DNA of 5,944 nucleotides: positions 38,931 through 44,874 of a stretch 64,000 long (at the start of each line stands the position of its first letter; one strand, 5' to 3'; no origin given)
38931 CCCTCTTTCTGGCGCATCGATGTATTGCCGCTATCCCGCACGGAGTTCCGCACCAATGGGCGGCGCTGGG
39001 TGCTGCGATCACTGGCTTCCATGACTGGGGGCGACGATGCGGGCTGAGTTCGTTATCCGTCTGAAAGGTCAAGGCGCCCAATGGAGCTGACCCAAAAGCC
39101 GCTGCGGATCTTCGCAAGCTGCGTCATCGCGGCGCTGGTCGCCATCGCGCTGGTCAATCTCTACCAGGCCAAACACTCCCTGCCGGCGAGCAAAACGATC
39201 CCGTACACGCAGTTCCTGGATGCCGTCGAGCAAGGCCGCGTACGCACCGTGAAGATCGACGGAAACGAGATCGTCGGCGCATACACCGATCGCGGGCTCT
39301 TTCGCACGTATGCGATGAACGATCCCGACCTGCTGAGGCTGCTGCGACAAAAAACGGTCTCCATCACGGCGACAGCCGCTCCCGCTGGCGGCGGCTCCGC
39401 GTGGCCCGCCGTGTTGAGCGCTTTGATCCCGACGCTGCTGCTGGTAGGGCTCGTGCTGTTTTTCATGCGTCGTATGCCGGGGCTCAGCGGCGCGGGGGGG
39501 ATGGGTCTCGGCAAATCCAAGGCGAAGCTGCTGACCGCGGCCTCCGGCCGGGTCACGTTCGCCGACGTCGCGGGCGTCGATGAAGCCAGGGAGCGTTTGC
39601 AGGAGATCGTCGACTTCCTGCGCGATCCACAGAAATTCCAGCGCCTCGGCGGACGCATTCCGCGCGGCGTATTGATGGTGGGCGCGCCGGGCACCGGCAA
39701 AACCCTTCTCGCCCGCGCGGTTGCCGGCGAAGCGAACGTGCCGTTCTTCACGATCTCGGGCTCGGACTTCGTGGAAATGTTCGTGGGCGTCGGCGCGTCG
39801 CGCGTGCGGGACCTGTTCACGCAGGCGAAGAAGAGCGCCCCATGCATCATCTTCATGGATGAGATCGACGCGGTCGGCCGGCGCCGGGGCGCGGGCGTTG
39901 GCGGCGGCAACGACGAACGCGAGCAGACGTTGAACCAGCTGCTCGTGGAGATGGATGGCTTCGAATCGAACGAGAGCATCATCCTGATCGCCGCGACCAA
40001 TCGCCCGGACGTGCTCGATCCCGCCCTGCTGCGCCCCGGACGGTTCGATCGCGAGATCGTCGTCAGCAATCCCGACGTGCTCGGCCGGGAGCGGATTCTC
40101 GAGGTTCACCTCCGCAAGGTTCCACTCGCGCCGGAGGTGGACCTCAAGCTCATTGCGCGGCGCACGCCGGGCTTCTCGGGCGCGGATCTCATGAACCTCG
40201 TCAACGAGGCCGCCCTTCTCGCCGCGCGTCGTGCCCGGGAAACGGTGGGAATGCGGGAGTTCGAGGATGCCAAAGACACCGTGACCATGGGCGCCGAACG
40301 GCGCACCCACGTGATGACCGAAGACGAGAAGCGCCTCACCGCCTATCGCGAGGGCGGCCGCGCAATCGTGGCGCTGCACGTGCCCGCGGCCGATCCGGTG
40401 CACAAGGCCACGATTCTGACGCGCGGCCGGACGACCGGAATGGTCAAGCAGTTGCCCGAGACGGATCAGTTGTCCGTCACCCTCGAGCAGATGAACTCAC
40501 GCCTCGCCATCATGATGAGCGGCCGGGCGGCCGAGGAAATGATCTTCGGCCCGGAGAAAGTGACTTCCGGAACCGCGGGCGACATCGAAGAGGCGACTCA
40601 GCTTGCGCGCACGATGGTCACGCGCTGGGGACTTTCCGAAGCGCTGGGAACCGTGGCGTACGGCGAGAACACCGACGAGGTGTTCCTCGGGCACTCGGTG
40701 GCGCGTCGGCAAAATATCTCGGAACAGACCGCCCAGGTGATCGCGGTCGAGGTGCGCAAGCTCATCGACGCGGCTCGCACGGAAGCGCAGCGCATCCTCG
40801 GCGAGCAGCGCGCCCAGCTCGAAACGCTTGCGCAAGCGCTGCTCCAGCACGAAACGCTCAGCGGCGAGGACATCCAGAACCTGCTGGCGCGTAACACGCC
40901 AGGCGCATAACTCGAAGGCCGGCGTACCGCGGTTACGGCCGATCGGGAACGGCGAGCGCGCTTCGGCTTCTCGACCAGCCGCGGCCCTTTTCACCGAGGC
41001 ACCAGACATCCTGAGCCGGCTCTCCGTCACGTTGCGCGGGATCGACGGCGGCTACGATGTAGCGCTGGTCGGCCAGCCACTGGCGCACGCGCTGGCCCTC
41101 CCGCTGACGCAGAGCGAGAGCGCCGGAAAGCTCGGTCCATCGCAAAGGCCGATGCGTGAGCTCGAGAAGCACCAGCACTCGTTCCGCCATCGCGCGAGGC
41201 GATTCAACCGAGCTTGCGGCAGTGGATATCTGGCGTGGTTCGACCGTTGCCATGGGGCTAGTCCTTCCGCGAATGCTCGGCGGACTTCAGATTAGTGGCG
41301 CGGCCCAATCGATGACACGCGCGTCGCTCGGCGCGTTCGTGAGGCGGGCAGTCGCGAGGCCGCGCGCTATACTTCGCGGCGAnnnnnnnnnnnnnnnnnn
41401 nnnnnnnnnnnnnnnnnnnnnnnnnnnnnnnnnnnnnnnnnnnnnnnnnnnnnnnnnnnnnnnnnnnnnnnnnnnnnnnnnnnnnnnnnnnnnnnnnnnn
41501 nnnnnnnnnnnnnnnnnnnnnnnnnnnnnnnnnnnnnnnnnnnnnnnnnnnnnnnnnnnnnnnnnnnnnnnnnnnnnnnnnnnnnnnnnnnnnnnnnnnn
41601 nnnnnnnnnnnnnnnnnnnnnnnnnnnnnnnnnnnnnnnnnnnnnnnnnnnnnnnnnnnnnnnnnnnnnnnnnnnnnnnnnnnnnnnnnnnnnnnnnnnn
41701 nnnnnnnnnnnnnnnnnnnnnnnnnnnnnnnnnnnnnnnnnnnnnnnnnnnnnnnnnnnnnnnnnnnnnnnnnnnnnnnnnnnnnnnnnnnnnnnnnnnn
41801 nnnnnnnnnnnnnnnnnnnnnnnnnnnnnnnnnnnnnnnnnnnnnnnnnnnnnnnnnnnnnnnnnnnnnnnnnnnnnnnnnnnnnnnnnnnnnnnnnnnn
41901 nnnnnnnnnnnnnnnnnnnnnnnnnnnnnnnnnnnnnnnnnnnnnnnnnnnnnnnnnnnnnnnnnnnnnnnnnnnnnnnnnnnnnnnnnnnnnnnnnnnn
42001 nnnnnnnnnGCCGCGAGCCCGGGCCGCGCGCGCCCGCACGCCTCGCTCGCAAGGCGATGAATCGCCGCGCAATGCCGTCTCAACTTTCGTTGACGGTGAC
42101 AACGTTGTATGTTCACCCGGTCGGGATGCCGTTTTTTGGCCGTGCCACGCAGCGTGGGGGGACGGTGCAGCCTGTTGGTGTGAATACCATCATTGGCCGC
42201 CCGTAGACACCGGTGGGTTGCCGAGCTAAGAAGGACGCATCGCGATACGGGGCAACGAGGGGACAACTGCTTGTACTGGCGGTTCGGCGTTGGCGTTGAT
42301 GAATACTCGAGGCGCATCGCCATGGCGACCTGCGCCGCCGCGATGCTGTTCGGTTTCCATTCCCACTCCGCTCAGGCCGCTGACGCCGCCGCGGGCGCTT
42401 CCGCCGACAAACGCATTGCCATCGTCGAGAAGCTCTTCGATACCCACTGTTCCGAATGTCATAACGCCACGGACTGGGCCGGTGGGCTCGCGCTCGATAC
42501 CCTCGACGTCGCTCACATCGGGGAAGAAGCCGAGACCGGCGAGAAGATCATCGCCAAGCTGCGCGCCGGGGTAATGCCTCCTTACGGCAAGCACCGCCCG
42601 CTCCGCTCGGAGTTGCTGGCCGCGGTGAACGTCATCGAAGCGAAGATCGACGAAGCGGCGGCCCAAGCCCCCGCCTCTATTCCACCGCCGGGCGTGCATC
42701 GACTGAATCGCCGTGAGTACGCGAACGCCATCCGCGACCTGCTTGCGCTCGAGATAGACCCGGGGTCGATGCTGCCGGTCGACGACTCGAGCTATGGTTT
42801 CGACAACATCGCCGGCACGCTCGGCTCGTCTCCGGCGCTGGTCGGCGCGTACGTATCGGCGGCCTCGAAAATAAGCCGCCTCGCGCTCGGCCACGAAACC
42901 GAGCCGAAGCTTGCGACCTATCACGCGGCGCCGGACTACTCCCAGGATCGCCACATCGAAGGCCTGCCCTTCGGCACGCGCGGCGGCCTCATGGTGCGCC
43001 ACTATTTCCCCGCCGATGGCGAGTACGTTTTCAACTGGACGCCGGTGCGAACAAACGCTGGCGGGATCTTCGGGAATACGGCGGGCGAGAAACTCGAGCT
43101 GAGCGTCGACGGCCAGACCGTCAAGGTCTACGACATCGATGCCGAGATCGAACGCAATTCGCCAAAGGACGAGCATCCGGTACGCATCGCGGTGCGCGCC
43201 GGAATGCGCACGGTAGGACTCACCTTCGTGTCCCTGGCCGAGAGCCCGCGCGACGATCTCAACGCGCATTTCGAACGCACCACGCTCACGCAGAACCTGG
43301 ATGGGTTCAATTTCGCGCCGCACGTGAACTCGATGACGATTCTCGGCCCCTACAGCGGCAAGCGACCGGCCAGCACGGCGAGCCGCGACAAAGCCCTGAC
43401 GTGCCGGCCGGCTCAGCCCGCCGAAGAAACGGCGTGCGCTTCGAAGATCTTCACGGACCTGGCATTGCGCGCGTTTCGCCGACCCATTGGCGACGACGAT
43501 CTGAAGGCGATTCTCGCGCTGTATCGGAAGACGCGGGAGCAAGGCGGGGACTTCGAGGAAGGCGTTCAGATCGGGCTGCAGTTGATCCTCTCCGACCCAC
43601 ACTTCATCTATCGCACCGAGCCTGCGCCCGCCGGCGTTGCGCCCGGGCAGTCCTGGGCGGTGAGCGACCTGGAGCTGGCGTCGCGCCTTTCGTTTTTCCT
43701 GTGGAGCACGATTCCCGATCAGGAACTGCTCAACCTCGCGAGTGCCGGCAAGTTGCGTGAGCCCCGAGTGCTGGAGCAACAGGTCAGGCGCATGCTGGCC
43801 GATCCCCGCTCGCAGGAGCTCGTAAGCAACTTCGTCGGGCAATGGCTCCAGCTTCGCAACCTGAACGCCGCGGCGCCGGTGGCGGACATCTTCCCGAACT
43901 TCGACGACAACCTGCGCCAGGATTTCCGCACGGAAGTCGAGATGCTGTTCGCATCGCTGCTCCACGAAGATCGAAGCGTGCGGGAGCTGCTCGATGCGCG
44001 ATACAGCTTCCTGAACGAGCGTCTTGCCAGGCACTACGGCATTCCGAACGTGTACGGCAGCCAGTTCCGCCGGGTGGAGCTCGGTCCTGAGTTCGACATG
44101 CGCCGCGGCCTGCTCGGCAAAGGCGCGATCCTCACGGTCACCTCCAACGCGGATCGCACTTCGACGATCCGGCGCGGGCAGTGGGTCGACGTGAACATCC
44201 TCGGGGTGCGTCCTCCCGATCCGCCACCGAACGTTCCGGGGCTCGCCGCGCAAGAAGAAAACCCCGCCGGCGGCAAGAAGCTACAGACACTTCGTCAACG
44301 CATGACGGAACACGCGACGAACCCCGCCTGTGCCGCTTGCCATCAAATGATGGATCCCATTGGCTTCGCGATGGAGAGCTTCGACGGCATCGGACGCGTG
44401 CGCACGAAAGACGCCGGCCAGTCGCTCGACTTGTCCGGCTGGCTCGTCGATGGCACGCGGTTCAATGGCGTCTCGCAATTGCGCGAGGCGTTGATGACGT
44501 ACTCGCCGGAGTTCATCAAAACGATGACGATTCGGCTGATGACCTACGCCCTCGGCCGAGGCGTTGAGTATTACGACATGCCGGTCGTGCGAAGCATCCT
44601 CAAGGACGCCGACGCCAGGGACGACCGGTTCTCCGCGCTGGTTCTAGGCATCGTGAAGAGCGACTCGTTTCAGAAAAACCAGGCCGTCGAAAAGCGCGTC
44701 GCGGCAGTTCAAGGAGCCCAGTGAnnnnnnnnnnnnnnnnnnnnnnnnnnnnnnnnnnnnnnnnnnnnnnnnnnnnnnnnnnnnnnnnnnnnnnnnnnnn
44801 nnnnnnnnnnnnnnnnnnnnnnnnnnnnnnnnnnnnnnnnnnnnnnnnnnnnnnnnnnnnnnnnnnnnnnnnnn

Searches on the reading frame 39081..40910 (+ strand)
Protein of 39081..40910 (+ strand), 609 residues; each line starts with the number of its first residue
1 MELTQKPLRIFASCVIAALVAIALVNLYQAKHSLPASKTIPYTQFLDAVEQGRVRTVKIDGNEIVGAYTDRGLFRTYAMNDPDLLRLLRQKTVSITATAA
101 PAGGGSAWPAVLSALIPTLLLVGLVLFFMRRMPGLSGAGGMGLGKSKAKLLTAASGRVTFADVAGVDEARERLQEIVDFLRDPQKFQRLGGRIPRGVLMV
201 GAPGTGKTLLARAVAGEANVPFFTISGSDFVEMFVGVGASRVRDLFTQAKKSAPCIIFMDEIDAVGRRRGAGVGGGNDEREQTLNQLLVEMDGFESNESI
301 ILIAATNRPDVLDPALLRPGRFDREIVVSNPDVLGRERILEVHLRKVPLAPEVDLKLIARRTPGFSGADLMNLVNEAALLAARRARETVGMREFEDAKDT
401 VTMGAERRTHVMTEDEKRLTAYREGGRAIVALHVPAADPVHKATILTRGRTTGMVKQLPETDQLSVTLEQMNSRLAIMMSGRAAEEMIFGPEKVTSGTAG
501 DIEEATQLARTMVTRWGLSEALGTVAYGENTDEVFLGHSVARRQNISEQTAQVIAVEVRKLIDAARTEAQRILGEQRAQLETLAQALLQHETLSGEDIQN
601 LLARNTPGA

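Call 50: search_protein_families(library=pfam, proteins=[window:39081-40910:+], max_evalue=0.001)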
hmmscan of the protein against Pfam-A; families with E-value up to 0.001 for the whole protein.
window:39081-40910:+ (609 aa): 7 families
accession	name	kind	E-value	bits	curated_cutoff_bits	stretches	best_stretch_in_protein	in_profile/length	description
PF01434.24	Peptidase_M41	-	5.5e-59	199.7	29.9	1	411-601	2-191/191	Peptidase family M41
PF00004.35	AAA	-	4.3e-47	160.3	21.2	1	197-329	1-130/131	ATPase family associated with various cellular activities (AAA)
PF17862.7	AAA_lid_3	-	1.5e-17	63.2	27.2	1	353-395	2-44/45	AAA+ lid domain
PF06480.20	FtsH_ext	-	2.9e-11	43.9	25.5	1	15-97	5-100/103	FtsH Extracellular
PF07728.20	AAA_5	-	7.5e-06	26.4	22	1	196-317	1-136/139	AAA domain (dynein-related subfamily)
PF06068.19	TIP49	-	1.1e-05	25.2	23.8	1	162-230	25-88/347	TIP49 P-loop domain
PF13191.12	AAA_16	-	0.00064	20.7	32.6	0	188-220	18-50/167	AAA ATPase domain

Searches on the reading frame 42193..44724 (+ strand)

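Call 50: search_protein_families(library=pfam, proteins=[window:42193-44724:+], max_evalue=0.001)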
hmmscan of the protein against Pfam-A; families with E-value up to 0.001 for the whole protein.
window:42193-44724:+ (843 aa): 7 families
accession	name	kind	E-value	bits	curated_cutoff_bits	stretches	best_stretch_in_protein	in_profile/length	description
PF07631.16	PSD4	-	9.5e-48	162.4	23.3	1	491-617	2-128/128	Protein of unknown function (DUF1592)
PF07627.16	PSCyt3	-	7e-35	119.7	27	1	637-740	1-98/98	Protein of unknown function (DUF1588)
PF07624.16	PSD2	-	1.5e-22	79.6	25.8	1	753-826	1-74/74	Protein of unknown function (DUF1585)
PF07626.16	PSD3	-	2.4e-20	73.2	23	1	170-232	2-64/65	Protein of unknown function (DUF1587)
PF07637.16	PSD5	-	1.2e-18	67.6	34.2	1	415-476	1-62/62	Protein of unknown function (DUF1595)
PF07635.16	PSCyt1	-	3.9e-05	24.6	22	1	86-131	1-58/59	Planctomycete cytochrome C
PF13442.11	Cytochrome_CBB3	-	5.5e-05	23.8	27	0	78-133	6-53/68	Cytochrome C oxidase, cbb3-type, subunit III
